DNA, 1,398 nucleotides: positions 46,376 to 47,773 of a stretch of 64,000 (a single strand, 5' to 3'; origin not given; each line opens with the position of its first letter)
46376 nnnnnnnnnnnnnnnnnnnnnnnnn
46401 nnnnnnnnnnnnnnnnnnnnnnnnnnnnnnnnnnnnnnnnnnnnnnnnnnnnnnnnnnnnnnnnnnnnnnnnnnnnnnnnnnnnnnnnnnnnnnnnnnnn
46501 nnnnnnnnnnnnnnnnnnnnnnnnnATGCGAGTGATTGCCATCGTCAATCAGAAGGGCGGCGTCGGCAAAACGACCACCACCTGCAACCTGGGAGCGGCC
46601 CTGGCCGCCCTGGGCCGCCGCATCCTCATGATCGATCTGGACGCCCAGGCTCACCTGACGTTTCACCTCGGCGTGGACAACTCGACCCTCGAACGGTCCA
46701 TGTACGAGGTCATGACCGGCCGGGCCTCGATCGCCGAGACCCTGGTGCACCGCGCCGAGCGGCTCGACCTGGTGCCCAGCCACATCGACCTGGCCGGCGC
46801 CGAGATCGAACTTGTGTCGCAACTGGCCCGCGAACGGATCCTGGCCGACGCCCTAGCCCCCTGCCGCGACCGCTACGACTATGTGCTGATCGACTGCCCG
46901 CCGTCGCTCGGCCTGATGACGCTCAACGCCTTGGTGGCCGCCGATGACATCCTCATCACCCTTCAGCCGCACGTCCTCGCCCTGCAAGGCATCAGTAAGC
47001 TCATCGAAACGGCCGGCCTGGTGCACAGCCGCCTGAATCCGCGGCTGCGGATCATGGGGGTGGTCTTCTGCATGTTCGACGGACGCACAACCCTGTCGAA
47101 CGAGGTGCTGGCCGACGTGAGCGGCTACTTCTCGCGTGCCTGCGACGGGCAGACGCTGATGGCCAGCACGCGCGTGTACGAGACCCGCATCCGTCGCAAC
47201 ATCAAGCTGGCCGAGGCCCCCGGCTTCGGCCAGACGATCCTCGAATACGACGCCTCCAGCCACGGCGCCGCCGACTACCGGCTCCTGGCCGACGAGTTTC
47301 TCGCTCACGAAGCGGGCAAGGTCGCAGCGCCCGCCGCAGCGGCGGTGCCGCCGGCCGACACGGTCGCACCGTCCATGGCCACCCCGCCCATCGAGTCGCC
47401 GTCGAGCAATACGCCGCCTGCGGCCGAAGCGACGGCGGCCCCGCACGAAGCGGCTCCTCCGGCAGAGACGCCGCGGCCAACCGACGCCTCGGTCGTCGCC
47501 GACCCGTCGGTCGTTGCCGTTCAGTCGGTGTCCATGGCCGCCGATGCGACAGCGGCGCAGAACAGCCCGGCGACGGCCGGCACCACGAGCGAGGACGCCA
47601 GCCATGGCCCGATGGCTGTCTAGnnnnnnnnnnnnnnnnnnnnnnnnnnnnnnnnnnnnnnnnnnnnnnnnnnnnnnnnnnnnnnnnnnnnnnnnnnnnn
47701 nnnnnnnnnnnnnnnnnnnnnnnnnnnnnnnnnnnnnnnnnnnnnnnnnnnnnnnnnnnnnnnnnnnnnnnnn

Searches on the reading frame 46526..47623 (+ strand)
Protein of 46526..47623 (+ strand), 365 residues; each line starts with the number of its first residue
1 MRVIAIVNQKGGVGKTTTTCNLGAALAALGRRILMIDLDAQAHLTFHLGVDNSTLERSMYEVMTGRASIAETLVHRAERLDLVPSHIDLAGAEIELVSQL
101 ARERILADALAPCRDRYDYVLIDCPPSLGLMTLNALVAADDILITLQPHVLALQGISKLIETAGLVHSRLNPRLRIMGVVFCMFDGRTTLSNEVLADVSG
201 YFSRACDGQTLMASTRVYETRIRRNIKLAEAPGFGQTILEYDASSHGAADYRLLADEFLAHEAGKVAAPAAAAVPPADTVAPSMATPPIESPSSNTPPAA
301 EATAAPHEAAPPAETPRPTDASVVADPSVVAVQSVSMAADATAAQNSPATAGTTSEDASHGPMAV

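Call 12: find_related_loci(query=window:46526-47623:+, collection=genome_contigs, flank=4000)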
Query window:46526-47623:+ (365 aa) in genome_contigs; peptide patterns used: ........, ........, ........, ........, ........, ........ (x = any residue, [..] = any of these).
237 stretches matched a pattern; 45 encode a relative of the query (tblastn E <= 1e-3); 44 distinct loci.
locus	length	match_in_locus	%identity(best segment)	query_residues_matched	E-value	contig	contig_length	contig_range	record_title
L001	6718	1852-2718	63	1-296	2e-112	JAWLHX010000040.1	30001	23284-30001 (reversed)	MAG: Phycisphaerae bacterium isolate 30dZY2.bin.88 NODE_1966_length_30001_cov_6.592569, whole genome shotgun sequence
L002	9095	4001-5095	88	1-365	0e+0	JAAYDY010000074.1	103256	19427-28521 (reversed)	MAG: Phycisphaerae bacterium isolate AS06rmzACSIP_597 440742_AS06, whole genome shotgun sequence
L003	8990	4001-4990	44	1-337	5e-84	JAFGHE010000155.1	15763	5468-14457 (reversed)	MAG: Sedimentisphaerales bacterium isolate Zod_Metabat.1436 k87_6487636, whole genome shotgun sequence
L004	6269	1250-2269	42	1-362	6e-80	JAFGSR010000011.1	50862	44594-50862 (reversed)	MAG: Sedimentisphaerales bacterium isolate Zod_Metabat.916 k87_1090855, whole genome shotgun sequence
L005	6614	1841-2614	50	1-258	3e-75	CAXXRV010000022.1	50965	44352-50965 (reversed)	MAG: uncultured Psychromonas sp. isolate c6a8fb97-b74b-4505-82ab-3621bdda57fb genome assembly, contig: contig_22, whole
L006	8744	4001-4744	45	1-259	6e-72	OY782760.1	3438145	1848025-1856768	MAG: Planctomycetota bacterium isolate 4c5731f0-34ce-4739-be05-23ee86c4296e genome assembly, chromosome: 1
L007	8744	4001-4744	45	1-259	2e-71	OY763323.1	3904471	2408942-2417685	MAG: Planctomycetota bacterium isolate 3a5a21b3-ef55-46fa-90a9-c954c41cad77 genome assembly, chromosome: 1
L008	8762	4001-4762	44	1-265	2e-71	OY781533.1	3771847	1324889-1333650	MAG: Planctomycetota bacterium isolate 5c15c3fa-c5a4-4479-8b82-14142e451f6c genome assembly, chromosome: 1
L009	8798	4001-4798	46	2-275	2e-71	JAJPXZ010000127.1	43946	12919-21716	MAG: Planctomycetaceae bacterium isolate AH.3_7 NODE_73_length_43946_cov_6.995512, whole genome shotgun sequence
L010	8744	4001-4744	43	1-259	2e-71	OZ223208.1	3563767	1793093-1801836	MAG: Planctomycetota bacterium isolate 604ccff8-4b2f-4b13-82eb-4b7433267518 genome assembly, chromosome: 1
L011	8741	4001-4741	47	2-259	8e-71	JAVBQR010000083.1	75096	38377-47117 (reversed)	MAG: Planctomycetota bacterium isolate EPI_MAG_00172 c_000007067840, whole genome shotgun sequence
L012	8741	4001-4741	46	2-259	2e-70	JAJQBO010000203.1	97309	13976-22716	MAG: Planctomycetaceae bacterium isolate C.3_6 NODE_16_length_97309_cov_8.912703, whole genome shotgun sequence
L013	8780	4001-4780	45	2-272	3e-70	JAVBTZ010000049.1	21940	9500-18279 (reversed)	MAG: Planctomycetota bacterium isolate EPI_MAG_00265 c_000008881171, whole genome shotgun sequence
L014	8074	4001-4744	47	2-259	2e-68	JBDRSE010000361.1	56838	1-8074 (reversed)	MAG: bacterium isolate MEGAHIT-group-3.13 k141_668597, whole genome shotgun sequence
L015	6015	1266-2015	41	2-261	4e-62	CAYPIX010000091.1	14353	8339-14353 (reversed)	MAG TPA_asm: uncultured Kofleriaceae bacterium isolate binchicken_co258_157 genome assembly, contig: NODE_2842_length_14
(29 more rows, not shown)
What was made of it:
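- Checked: Genome context (call 12).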

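Call 17: find_related_loci(query=window:46526-47623:+, collection=metagenome_contigs, flank=3000)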
Query window:46526-47623:+ (365 aa) in metagenome_contigs; peptide patterns used: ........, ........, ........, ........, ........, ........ (x = any residue, [..] = any of these).
318 stretches matched a pattern; 79 encode a relative of the query (tblastn E <= 1e-3); 79 distinct loci.
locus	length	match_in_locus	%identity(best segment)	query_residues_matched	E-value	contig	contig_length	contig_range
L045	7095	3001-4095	88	1-365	0e+0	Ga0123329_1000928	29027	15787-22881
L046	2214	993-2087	88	1-365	0e+0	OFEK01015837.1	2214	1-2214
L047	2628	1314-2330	63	1-365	1e-142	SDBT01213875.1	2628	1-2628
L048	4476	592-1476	65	1-304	2e-127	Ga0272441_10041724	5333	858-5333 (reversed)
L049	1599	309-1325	62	1-313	2e-136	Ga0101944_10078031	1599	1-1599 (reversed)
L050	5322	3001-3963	62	1-320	4e-125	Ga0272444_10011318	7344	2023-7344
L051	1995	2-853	64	1-284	7e-124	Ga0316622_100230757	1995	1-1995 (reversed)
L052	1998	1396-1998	72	1-201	5e-101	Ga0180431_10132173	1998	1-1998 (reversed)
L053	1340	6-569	71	78-269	5e-90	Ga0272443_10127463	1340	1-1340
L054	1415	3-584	63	120-309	3e-77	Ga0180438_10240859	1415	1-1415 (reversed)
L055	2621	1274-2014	45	2-259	6e-72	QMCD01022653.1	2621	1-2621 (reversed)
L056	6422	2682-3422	45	2-259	1e-70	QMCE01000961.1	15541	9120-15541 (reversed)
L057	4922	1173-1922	46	2-262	7e-71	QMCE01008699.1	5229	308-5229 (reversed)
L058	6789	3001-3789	47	2-276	1e-70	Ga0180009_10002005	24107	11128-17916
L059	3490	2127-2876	45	2-262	5e-69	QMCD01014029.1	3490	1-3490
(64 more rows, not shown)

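Call 27: search_protein_families(library=pfam, proteins=[window:46526-47623:+], max_evalue=0.001)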
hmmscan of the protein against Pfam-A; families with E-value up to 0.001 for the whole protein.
window:46526-47623:+ (365 aa): 8 families
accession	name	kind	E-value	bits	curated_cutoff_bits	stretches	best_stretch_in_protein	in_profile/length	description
PF13614.12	AAA_31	-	1.1e-61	208.3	27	1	1-176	1-177/177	AAA domain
PF01656.29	CbiA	-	6e-23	81.6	25.4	1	4-237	1-124/125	CobQ/CobB/MinD/ParA nucleotide binding domain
PF06564.18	CBP_BcsQ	-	6.1e-15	55.8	21.3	1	1-147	1-146/234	Cellulose biosynthesis protein BcsQ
PF10609.15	ParA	-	2.6e-11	43.9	27.1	1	2-40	4-42/246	NUBPL iron-transfer P-loop NTPase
PF09140.17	MipZ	-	5.2e-10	39.5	20.7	1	3-146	2-129/262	ATPase MipZ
PF00142.24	Fer4_NifH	-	1.1e-07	32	25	1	7-48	5-47/271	4Fe-4S iron sulfur cluster binding proteins, NifH/frxC family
PF02374.21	ArsA_ATPase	-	4.7e-06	26.5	24.3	1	6-41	5-40/305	Anion-transporting ATPase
PF07015.17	VirC1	-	0.00061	19.6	24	0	1-44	1-44/231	VirC1 protein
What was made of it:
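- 46526..47623 (+): Orphan ParA/MinD-type ATPase, the persistently linked neighbour. Pfam AAA_31 at 1e-61 (call 27).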

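Call 35: find_homologous_proteins(query=window:46526-47623:+, max_evalue=1e-60)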
Query window:46526-47623:+ (365 aa): 4160 proteins with E <= 1e-60 among 8000 candidates; the best 120 are listed.
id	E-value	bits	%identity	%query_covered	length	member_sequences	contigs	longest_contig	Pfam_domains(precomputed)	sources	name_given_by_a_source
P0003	7.3e-230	780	100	100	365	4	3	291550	PF00142.25,PF10609.16,PF01656.30,PF13614.13,PF09140.18,PF06564.19,PF02374.22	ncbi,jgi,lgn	jgi:chromosome partitioning protein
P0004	4.2e-199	679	88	100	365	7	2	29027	PF00142.25,PF10609.16,PF01656.30,PF13614.13,PF09140.18,PF06564.19,PF02374.22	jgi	-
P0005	1.0e-151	523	89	71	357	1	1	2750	PF00142.25,PF10609.16,PF01656.30,PF13614.13,PF09140.18,PF06564.19,PF02374.22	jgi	jgi:chromosome partitioning protein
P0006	3.0e-150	518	72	100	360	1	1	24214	PF00142.25,PF10609.16,PF01656.30,PF13614.13,PF09140.18,PF06564.19,PF02374.22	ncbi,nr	ncbi:MAG: AAA family ATPase [Planctomycetes bacterium]|nr:AAA family ATPase [Planctomycetota bacteri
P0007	3.6e-125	436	71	79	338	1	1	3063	PF00142.25,PF10609.16,PF01656.30,PF13614.13,PF07015.18,PF09140.18,PF06564.19,PF02374.22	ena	-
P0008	1.0e-124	434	63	100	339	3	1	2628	PF00142.25,PF10609.16,PF01656.30,PF13614.13,PF09140.18,PF06564.19,PF02374.22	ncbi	-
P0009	4.8e-124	432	65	88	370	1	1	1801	PF00142.25,PF10609.16,PF01656.30,PF13614.13,PF09140.18,PF06564.19,PF02374.22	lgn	-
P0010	3.6e-123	429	60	100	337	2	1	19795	PF00142.25,PF10609.16,PF01656.30,PF13614.13,PF09140.18,PF06564.19,PF02374.22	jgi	-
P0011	1.4e-121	424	69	80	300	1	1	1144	PF00142.25,PF10609.16,PF01656.30,PF13614.13,PF07015.18,PF09140.18,PF06564.19,PF02374.22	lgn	-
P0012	4.7e-121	422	65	85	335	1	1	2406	PF00142.25,PF10609.16,PF01656.30,PF13614.13,PF09140.18,PF06564.19,PF02374.22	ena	-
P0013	7.0e-121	422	63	86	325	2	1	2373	PF00142.25,PF10609.16,PF01656.30,PF13614.13,PF07015.18,PF09140.18,PF06564.19,PF02374.22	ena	-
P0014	8.0e-120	418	69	71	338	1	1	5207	PF00142.25,PF10609.16,PF01656.30,PF13614.13,PF09140.18,PF06564.19,PF02374.22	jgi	jgi:chromosome partitioning protein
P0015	1.6e-119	417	65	85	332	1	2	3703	PF00142.25,PF10609.16,PF01656.30,PF13614.13,PF09140.18,PF06564.19,PF02374.22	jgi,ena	jgi:chromosome partitioning protein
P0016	1.1e-118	415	72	71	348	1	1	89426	PF00142.25,PF10609.16,PF01656.30,PF13614.13,PF07015.18,PF09140.18,PF06564.19,PF02374.22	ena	-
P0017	3.7e-117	410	62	88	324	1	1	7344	PF00142.25,PF10609.16,PF01656.30,PF13614.13,PF09140.18,PF06564.19,PF02374.22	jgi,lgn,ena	-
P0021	1.5e-114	401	63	82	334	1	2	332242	PF00142.25,PF10609.16,PF01656.30,PF13614.13,PF09140.18,PF06564.19,PF02374.22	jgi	jgi:chromosome partitioning protein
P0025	3.1e-112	393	69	71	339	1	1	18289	PF00142.25,PF10609.16,PF01656.30,PF13614.13,PF09140.18,PF06564.19,PF02374.22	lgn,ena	-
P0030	3.3e-94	334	56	78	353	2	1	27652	PF00142.25,PF10609.16,PF01656.30,PF13614.13,PF07015.18,PF09140.18,PF06564.19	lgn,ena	-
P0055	7.4e-90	320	58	71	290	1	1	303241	PF00142.25,PF10609.16,PF01656.30,PF13614.13,PF09140.18,PF06564.19,PF02374.22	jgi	jgi:chromosome partitioning protein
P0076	1.1e-88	316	55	71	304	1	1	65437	PF00142.25,PF10609.16,PF01656.30,PF13614.13,PF09140.18,PF06564.19,PF02374.22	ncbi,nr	ncbi:MAG TPA: AAA family ATPase, partial [Tepidisphaeraceae bacterium]|nr:AAA family ATPase [Tepidis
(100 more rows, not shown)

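Call 36: find_encoding_contigs(protein=P0006, flank=2500, max_places=1)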
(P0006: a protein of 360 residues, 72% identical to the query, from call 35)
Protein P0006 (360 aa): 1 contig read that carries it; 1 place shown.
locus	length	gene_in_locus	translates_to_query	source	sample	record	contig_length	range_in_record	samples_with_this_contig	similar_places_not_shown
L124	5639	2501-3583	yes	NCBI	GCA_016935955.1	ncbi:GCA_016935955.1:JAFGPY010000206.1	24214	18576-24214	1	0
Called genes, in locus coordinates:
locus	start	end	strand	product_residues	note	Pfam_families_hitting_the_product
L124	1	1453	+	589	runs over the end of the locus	PF00595:PDZ (weak), PF13180:PDZ_2, PF17820:PDZ_6, PF03572:Peptidase_S41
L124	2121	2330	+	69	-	-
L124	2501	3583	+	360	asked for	PF00142:Fer4_NifH (weak), PF01656:CbiA, PF02374:ArsA_ATPase (weak), PF06564:CBP_BcsQ, PF09140:MipZ, PF10609:ParA, PF13614:AAA_31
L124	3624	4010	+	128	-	PF04892:VanZ-LLP1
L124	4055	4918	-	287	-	PF01925:TauE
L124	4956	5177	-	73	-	-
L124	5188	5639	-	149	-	PF03720:UDPG_MGDP_dh_C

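Call 37: find_encoding_contigs(protein=P0016, flank=2500, max_places=1)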
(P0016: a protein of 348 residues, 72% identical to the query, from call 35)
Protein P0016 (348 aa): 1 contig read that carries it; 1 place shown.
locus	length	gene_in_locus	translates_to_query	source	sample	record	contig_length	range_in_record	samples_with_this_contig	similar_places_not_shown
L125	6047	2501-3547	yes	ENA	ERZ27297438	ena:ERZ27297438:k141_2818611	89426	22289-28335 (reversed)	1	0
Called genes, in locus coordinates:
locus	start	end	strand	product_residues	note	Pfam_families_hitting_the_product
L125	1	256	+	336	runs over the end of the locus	PF01882:DUF58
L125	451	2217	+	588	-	PF00595:PDZ, PF13180:PDZ_2, PF17820:PDZ_6, PF03572:Peptidase_S41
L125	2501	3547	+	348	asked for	PF00142:Fer4_NifH (weak), PF01656:CbiA, PF02374:ArsA_ATPase (weak), PF06564:CBP_BcsQ, PF07015:VirC1 (faint), PF09140:MipZ, PF10609:ParA (weak), PF13614:AAA_31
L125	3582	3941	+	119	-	PF04892:VanZ-LLP1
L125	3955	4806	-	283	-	PF01925:TauE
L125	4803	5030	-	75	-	-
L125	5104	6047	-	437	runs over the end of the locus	PF03721:UDPG_MGDP_dh_N, PF00984:UDPG_MGDP_dh, PF03720:UDPG_MGDP_dh_C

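Call 38: find_encoding_contigs(protein=P0021, flank=2500, max_places=1)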
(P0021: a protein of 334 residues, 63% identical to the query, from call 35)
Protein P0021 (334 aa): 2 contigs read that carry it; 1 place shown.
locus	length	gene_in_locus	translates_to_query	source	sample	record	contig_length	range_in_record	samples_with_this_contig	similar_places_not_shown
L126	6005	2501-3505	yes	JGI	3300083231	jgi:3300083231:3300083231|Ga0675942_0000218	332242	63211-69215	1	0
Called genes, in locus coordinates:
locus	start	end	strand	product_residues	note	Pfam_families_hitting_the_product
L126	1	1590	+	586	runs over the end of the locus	PF00595:PDZ, PF13180:PDZ_2, PF17820:PDZ_6, PF03572:Peptidase_S41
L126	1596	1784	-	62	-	-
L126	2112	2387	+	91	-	-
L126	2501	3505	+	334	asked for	PF00142:Fer4_NifH, PF01656:CbiA, PF02374:ArsA_ATPase, PF06564:CBP_BcsQ, PF09140:MipZ, PF10609:ParA, PF13614:AAA_31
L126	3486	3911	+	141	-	PF04892:VanZ-LLP1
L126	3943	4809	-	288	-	PF01925:TauE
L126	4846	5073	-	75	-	-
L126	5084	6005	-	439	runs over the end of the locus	PF03721:UDPG_MGDP_dh_N, PF00984:UDPG_MGDP_dh, PF03720:UDPG_MGDP_dh_C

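Call 39: find_encoding_contigs(protein=P0025, flank=2500, max_places=1)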
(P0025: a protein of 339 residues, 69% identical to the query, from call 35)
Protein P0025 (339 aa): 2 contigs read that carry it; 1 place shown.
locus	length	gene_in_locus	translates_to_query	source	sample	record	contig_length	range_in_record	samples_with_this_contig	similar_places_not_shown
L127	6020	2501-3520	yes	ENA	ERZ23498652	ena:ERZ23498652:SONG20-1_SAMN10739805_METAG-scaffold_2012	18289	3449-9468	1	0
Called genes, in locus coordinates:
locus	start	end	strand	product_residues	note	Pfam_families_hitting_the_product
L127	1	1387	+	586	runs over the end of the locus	PF00595:PDZ, PF13180:PDZ_2, PF17820:PDZ_6, PF03572:Peptidase_S41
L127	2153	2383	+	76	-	-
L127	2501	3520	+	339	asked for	PF00142:Fer4_NifH, PF01656:CbiA, PF02374:ArsA_ATPase, PF06564:CBP_BcsQ, PF09140:MipZ, PF10609:ParA, PF13614:AAA_31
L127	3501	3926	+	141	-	PF04892:VanZ-LLP1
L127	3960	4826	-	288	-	PF01925:TauE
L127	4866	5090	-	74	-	-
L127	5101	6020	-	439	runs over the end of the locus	PF03721:UDPG_MGDP_dh_N, PF00984:UDPG_MGDP_dh, PF03720:UDPG_MGDP_dh_C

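Call 40: find_encoding_contigs(protein=P0010, flank=2500, max_places=1)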
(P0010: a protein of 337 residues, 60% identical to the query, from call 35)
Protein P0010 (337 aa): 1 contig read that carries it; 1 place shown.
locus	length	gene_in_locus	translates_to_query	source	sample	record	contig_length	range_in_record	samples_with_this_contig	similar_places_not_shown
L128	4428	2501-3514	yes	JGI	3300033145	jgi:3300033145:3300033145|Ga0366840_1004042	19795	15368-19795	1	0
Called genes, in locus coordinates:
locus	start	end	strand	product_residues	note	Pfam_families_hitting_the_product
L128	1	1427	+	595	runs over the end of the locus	PF00595:PDZ, PF13180:PDZ_2, PF17820:PDZ_6, PF03572:Peptidase_S41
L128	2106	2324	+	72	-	-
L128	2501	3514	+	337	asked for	PF00142:Fer4_NifH (weak), PF01656:CbiA, PF02374:ArsA_ATPase (weak), PF06564:CBP_BcsQ, PF09140:MipZ, PF10609:ParA (weak), PF13614:AAA_31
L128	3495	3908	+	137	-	PF04892:VanZ-LLP1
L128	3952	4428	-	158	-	?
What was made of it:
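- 46526..47623 (+): No ParB is adjacent, and the gene overlaps a vanZ-like ORF (calls 27, 36-40).
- Here that place is taken by an overlapping vanZ-like gene (calls 27, 36-40).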

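Call 41: find_encoding_contigs(protein=P0030, flank=2500, max_places=1)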
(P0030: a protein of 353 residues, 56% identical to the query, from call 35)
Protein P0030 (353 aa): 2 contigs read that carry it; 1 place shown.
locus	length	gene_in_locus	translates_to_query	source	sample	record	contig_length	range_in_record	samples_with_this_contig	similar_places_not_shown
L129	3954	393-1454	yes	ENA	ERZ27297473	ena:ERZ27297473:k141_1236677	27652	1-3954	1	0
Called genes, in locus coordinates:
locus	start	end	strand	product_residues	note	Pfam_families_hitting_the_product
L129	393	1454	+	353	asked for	PF00142:Fer4_NifH (faint), PF06564:CBP_BcsQ, PF07015:VirC1 (faint), PF09140:MipZ (weak), PF10609:ParA, PF13614:AAA_31, PF01656:CbiA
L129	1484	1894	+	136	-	PF04892:VanZ-LLP1 (weak)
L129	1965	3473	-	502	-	PF04715:, PF00425:Chorismate_bind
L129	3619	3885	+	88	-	-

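Call 42: find_encoding_contigs(protein=P0055, flank=2500, max_places=1)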
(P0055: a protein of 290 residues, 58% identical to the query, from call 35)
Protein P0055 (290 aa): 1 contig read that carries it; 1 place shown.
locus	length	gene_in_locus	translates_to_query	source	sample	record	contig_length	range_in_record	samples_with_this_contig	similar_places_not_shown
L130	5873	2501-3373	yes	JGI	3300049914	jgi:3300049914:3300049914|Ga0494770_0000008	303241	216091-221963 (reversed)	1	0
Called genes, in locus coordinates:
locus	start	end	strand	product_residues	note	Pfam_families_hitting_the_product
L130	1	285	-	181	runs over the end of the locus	PF00574:CLP_protease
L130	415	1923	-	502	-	PF05697:Trigger_N, PF05698:Trigger_C, PF09312:SurA_N (faint)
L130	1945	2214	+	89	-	-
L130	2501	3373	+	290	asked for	PF00142:Fer4_NifH (weak), PF01656:CbiA, PF02374:ArsA_ATPase (weak), PF06564:CBP_BcsQ, PF09140:MipZ (faint), PF10609:ParA, PF13614:AAA_31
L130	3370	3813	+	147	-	PF04892:VanZ-LLP1 (weak)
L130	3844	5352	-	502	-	PF04715:, PF00425:Chorismate_bind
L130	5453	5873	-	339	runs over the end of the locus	PF00480:ROK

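Call 43: find_encoding_contigs(protein=P0076, flank=2500, max_places=1)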
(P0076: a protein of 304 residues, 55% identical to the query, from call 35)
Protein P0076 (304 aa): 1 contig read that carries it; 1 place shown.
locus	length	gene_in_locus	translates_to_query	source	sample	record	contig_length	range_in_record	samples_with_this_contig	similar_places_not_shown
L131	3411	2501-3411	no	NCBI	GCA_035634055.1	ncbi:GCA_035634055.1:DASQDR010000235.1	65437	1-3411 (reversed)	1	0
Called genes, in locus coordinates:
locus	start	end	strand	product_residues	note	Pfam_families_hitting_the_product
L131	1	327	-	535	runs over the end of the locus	PF01676:Metalloenzyme, PF06415:iPGM_N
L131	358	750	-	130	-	-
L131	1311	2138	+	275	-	PF09995:MPAB_Lcp_cat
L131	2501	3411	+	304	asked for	PF00142:Fer4_NifH, PF01656:CbiA, PF02374:ArsA_ATPase (weak), PF06564:CBP_BcsQ, PF09140:MipZ, PF10609:ParA, PF13614:AAA_31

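Call 66: search_protein_families(library=ncbifam, proteins=[window:46526-47623:+], max_evalue=0.001)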
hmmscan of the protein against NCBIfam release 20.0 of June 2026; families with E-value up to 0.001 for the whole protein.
window:46526-47623:+ (365 aa): 30 families (the best 25 are shown)
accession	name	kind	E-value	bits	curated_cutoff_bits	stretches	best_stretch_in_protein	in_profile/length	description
TIGR03453.1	partition_RepA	equivalog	2.8e-29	102.2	348.45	1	2-164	105-282/387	plasmid partitioning protein RepA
TIGR01969.1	minD_arch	subfamily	5e-27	94.7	201.75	1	2-180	1-166/251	cell division ATPase MinD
NF041546.1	ParA_partition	equivalog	3.1e-25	88.9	180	2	3-81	1-78/203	ParA family partition ATPase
NF041283.1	PrgP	equivalog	1.7e-24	86.6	400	1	2-205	3-215/297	ParA superfamily DNA segregation protein PrgP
TIGR01968.1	minD_bact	equivalog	4.5e-21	75.4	212.9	1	2-160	2-155/261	septum site-determining protein MinD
NF010443.0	PRK13869.1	subfamily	6e-21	74.7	446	1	2-160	122-295/405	plasmid-partitioning protein RepA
TIGR03371.1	cellulose_yhjQ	equivalog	8.5e-21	74.5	157.85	1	1-157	1-155/246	cellulose biosynthesis protein BcsQ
TIGR01007.1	eps_fam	subfamily_domain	1.6e-10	40.9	108.05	1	1-137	17-147/204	polysaccharide biosynthesis tyrosine autokinase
NF008079.0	PRK10818.1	equivalog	1e-09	38.1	508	1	2-155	3-152/270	septum site-determining protein MinD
NF047398.1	AAA_KGGVGR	domain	1.2e-09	38.8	90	1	1-126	2-151/190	KGGVGR-motif variant AAA ATPase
NF041136.1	MrpORP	equivalog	9.7e-09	35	450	1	3-41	7-45/365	iron-sulfur cluster carrier protein MrpORP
TIGR01287.1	nifH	equivalog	1e-08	34.8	394.35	1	7-48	5-46/275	nitrogenase iron protein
NF007460.0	PRK10037.1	equivalog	2e-08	34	399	1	1-146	1-147/250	cellulose biosynthesis protein BcsQ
NF010259.0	PRK13705.1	equivalog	2.1e-08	33.6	725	1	3-145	108-263/388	plasmid-partitioning protein SopA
NF008568.0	PRK11519.1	equivalog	2.1e-08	32.8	1068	1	6-137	531-655/720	tyrosine-protein kinase Wzc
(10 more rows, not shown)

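Call 67: search_protein_families(library=padloc, proteins=[window:46526-47623:+], max_evalue=0.01)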
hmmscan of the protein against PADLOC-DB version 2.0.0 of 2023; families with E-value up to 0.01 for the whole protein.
window:46526-47623:+ (365 aa): 2 families
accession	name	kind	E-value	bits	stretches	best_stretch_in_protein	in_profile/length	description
PDLC04559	PDC-M28B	-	3.7e-06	24.3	1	5-39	132-166/438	-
PDLC04560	PDC-M28B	-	0.00084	16.8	1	2-42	15-55/327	-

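Call 81: list_cluster_members(proteins=[P0003, P0001, window:46270-46389:+])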
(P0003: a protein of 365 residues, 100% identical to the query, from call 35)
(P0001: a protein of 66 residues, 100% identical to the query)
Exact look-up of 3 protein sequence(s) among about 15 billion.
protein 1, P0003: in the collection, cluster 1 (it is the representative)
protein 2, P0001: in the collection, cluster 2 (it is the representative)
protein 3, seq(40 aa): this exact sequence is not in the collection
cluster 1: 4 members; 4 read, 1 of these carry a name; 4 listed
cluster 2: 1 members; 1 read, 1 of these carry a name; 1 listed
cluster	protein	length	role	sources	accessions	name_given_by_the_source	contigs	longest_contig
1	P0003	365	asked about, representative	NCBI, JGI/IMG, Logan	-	chromosome partitioning protein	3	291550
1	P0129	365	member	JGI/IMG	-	-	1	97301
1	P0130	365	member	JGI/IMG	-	-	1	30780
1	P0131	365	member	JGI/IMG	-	-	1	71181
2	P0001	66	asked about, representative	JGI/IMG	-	hypothetical protein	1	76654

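Call 82: find_encoding_contigs(protein=P0003, flank=1500, max_places=4)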
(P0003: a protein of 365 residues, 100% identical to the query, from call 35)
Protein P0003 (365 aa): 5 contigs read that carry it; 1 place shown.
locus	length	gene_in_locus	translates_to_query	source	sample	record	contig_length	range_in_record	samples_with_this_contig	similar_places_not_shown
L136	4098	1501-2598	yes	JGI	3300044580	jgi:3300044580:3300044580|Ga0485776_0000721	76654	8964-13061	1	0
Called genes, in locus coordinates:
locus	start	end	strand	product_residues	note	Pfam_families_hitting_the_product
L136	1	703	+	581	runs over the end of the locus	PF00595:PDZ (weak), PF13180:PDZ_2, PF17820:PDZ_6, PF03572:Peptidase_S41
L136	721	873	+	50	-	-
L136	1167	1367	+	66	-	-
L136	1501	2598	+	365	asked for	PF00142:Fer4_NifH (weak), PF01656:CbiA, PF02374:ArsA_ATPase (weak), PF06564:CBP_BcsQ, PF09140:MipZ, PF10609:ParA (weak), PF13614:AAA_31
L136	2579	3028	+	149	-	PF04892:VanZ-LLP1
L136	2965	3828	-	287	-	PF01925:TauE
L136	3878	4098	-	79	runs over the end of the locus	-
